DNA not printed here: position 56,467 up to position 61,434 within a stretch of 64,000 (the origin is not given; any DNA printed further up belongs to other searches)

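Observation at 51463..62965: Self-inverting recombinase-promoter cassette predicted to toggle two alternative SusC/SusD transporters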

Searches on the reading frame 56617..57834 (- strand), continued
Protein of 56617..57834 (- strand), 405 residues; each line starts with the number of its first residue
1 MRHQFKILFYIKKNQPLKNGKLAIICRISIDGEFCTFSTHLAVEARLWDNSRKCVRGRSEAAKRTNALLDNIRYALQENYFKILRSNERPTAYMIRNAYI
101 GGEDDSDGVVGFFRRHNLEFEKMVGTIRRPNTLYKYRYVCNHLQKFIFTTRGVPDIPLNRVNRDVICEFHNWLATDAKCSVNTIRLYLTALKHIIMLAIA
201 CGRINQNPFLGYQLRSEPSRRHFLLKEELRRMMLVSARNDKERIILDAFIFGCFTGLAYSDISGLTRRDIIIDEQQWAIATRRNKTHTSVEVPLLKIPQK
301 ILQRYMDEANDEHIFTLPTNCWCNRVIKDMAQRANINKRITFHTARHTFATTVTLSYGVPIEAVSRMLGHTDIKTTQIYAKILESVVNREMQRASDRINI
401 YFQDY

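Call 58: find_encoding_contigs(protein=P0045, flank=6000, max_places=10)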
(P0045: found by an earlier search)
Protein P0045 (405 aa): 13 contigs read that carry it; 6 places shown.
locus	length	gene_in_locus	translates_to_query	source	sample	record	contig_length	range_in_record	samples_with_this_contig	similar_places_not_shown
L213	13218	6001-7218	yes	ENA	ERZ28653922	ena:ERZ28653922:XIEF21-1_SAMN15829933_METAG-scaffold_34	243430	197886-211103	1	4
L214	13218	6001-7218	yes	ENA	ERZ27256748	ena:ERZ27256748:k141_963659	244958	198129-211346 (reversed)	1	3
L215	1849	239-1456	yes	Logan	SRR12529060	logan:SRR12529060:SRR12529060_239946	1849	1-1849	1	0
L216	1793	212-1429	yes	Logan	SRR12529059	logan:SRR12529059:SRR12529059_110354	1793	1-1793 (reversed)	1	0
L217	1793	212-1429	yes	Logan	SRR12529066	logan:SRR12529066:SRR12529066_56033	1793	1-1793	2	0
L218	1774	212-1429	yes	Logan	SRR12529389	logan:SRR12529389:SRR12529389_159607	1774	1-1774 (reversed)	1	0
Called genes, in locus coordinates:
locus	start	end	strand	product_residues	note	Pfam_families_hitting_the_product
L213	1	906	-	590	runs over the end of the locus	-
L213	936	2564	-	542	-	PF14322:SusD-like_3, PF07980:SusD_RagB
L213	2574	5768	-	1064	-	PF13620:CarboxypepD_reg, PF13715:CarbopepD_reg_2, PF07715:Plug, PF00593:TonB_dep_Rec_b-barrel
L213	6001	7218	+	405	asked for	PF17293:Arm-DNA-bind_5, PF13102:Phage_int_SAM_5, PF00589:Phage_integrase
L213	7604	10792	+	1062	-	PF13620:CarboxypepD_reg, PF13715:CarbopepD_reg_2, PF07715:Plug, PF00593:TonB_dep_Rec_b-barrel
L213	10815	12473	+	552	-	PF14322:SusD-like_3, PF07980:SusD_RagB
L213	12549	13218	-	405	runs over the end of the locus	PF00860:Xan_ur_permease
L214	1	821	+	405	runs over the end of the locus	PF00860:Xan_ur_permease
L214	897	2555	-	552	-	PF14322:SusD-like_3, PF07980:SusD_RagB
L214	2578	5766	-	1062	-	PF13620:CarboxypepD_reg, PF13715:CarbopepD_reg_2, PF07715:Plug, PF00593:TonB_dep_Rec_b-barrel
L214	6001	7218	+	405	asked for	PF17293:Arm-DNA-bind_5, PF13102:Phage_int_SAM_5, PF00589:Phage_integrase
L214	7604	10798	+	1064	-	PF13620:CarboxypepD_reg, PF13715:CarbopepD_reg_2, PF07715:Plug, PF00593:TonB_dep_Rec_b-barrel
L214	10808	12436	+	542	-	PF14322:SusD-like_3, PF07980:SusD_RagB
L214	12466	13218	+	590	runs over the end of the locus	-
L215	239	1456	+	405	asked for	PF17293:Arm-DNA-bind_5, PF13102:Phage_int_SAM_5, PF00589:Phage_integrase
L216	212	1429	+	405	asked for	PF17293:Arm-DNA-bind_5, PF13102:Phage_int_SAM_5, PF00589:Phage_integrase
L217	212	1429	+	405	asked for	PF17293:Arm-DNA-bind_5, PF13102:Phage_int_SAM_5, PF00589:Phage_integrase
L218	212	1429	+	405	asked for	PF17293:Arm-DNA-bind_5, PF13102:Phage_int_SAM_5, PF00589:Phage_integrase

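Call 59: find_encoding_contigs(protein=P0050, flank=6000, max_places=6)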
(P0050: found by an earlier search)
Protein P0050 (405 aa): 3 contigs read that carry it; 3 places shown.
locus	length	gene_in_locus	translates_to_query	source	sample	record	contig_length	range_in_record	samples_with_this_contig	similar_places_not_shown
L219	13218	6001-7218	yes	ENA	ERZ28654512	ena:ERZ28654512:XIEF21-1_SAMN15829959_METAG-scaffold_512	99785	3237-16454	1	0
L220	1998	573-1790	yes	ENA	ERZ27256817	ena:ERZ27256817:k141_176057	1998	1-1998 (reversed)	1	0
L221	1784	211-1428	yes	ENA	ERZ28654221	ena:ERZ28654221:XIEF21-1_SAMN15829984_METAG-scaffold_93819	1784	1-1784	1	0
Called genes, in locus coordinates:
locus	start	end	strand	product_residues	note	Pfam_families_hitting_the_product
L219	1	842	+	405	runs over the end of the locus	PF00860:Xan_ur_permease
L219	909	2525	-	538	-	PF14322:SusD-like_3, PF07980:SusD_RagB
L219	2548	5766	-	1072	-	PF13620:CarboxypepD_reg, PF13715:CarbopepD_reg_2, PF07715:Plug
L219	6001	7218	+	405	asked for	PF17293:Arm-DNA-bind_5, PF13102:Phage_int_SAM_5, PF00589:Phage_integrase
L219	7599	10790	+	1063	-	PF13620:CarboxypepD_reg, PF13715:CarbopepD_reg_2, PF07715:Plug, PF00593:TonB_dep_Rec_b-barrel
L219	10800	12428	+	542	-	PF14322:SusD-like_3, PF07980:SusD_RagB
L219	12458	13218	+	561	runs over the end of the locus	-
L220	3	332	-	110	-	?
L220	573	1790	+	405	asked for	PF17293:Arm-DNA-bind_5, PF13102:Phage_int_SAM_5, PF00589:Phage_integrase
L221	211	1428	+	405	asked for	PF17293:Arm-DNA-bind_5, PF13102:Phage_int_SAM_5, PF00589:Phage_integrase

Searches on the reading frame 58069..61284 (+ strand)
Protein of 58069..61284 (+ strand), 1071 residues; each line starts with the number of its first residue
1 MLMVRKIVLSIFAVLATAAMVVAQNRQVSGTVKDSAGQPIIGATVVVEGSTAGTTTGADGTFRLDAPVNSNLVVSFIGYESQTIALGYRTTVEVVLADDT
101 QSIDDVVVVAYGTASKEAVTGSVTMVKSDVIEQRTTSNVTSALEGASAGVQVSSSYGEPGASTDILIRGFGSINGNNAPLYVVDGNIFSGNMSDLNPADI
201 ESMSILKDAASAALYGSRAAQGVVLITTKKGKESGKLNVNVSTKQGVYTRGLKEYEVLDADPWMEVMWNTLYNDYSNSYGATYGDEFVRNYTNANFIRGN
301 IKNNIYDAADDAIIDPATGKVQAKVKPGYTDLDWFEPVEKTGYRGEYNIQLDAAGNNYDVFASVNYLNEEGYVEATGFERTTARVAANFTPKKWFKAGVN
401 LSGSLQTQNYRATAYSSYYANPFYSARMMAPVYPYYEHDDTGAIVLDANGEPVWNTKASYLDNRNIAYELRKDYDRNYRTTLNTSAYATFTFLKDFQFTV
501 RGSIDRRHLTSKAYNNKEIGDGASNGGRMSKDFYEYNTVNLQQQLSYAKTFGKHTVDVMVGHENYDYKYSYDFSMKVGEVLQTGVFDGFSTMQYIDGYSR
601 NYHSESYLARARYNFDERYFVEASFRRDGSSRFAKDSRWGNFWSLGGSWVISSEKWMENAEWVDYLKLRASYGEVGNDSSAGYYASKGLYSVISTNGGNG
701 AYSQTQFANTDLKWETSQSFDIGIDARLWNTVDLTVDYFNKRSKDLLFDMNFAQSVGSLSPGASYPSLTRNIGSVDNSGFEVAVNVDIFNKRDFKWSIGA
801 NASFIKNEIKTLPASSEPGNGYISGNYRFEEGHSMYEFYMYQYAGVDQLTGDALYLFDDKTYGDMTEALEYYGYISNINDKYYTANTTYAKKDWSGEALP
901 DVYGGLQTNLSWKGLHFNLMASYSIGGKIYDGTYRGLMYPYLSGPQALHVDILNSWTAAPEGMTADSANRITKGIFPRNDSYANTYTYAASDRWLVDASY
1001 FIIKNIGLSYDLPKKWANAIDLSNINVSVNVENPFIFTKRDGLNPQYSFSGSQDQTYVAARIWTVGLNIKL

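Call 5: search_protein_families(library=pfam, proteins=[window:58069-61284:+])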
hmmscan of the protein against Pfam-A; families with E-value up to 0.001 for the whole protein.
window:58069-61284:+ (1071 aa): 4 families
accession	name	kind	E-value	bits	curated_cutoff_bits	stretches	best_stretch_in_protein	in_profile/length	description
PF07715.20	Plug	-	1.3e-19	71.1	23.9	1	116-223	2-107/107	TonB-dependent Receptor Plug Domain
PF13715.12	CarbopepD_reg_2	-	7.8e-17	61.5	32.2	1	28-108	1-88/88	CarboxypepD_reg-like domain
PF00593.30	TonB_dep_Rec_b-barrel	-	4.3e-16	60.2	27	1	433-1033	21-435/436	TonB dependent receptor-like, beta-barrel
PF13620.12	CarboxypepD_reg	-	2.8e-12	47.3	32.3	1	27-94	1-79/82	Carboxypeptidase regulatory-like domain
